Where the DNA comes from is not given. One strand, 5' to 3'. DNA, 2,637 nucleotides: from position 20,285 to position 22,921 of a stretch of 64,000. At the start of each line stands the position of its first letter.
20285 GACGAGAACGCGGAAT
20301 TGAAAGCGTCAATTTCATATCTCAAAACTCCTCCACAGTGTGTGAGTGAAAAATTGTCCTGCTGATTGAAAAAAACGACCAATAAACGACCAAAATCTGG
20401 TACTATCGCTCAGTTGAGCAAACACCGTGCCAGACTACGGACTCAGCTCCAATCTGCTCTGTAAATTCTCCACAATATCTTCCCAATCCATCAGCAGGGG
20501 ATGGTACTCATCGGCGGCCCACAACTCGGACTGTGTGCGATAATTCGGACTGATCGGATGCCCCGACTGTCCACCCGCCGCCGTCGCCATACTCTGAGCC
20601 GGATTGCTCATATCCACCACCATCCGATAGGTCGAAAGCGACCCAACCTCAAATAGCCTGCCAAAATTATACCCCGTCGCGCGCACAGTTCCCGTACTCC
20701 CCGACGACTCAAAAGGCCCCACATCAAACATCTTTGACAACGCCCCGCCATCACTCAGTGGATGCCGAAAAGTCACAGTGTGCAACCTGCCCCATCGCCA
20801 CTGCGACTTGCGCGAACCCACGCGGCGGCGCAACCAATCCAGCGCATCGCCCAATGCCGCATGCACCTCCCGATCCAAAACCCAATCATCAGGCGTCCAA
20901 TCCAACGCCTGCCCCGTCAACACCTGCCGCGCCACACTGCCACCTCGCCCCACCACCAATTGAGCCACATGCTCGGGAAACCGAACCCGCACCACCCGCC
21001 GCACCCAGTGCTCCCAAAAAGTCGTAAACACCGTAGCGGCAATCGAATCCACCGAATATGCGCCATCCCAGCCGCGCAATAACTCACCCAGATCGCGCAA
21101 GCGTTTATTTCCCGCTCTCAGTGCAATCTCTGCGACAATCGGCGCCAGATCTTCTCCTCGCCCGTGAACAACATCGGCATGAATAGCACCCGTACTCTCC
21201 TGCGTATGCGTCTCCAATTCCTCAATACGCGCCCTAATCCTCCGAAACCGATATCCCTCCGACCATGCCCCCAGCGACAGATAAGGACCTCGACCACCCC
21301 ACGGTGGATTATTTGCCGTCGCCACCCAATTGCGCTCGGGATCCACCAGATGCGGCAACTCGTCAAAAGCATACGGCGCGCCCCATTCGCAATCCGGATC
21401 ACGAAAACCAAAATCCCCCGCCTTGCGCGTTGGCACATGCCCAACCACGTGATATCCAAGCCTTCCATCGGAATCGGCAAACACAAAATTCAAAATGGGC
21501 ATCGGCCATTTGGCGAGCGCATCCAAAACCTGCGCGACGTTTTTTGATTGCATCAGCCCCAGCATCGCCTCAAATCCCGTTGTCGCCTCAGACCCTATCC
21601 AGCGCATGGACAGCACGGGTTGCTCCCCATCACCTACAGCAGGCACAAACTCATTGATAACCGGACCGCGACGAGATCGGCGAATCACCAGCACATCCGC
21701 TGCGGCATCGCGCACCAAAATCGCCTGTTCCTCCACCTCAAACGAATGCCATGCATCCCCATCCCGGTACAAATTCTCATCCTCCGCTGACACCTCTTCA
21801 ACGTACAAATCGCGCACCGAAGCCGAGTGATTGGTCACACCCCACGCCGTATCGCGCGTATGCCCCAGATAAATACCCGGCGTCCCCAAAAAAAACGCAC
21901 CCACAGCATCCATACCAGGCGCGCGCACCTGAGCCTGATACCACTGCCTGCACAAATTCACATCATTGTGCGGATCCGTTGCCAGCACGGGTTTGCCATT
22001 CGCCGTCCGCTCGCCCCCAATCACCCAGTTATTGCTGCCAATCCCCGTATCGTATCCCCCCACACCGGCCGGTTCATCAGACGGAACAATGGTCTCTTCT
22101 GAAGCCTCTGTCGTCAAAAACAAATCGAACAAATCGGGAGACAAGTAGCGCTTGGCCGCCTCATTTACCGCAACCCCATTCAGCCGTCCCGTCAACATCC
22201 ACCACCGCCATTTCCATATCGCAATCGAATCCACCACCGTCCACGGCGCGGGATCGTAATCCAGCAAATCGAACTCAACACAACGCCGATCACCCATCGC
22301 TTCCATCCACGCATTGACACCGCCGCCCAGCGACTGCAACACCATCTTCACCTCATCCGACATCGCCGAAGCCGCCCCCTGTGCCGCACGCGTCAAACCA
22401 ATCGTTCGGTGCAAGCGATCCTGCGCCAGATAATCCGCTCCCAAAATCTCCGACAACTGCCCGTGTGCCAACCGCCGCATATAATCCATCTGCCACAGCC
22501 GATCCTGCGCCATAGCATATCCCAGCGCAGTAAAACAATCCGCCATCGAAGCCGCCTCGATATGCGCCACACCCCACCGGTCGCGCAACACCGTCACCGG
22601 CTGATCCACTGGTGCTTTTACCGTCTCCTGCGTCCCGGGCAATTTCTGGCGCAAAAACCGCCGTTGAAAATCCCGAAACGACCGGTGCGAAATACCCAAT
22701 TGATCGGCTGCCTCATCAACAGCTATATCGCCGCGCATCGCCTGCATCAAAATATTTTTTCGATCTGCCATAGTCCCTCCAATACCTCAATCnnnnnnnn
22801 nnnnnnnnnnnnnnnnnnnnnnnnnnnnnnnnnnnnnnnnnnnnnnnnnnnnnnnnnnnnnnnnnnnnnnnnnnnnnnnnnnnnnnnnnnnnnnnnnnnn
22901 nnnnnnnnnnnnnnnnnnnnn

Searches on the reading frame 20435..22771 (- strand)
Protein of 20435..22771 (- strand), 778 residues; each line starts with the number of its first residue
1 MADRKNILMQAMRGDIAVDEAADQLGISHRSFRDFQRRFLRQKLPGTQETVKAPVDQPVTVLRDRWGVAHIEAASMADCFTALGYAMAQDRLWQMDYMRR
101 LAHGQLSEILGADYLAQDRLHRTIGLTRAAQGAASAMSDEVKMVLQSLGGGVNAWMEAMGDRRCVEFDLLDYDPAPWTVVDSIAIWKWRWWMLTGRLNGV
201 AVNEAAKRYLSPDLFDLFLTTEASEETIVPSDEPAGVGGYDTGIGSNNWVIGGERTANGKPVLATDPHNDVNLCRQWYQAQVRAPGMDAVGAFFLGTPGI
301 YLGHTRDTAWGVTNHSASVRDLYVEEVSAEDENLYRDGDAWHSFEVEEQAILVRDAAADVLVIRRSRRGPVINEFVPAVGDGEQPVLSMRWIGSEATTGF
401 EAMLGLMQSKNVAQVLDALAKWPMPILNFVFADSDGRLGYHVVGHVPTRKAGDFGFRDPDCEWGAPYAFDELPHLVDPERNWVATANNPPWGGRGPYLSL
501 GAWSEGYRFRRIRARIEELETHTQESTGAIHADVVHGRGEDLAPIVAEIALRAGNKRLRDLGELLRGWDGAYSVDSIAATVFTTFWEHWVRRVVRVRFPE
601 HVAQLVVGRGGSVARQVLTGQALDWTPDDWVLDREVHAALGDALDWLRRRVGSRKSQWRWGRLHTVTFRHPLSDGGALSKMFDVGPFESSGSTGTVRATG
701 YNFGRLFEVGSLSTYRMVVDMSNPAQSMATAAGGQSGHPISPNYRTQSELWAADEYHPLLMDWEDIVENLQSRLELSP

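Call 45: search_protein_families(library=pfam, proteins=[window:20435-22771:-], max_evalue=0.0001)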
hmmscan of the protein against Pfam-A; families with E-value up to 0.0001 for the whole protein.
window:20435-22771:- (778 aa): 1 family
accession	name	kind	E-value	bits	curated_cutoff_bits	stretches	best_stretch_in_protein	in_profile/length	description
PF01804.23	Penicil_amidase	-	2.2e-186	622.3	21.3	1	58-766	1-673/675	Penicillin amidase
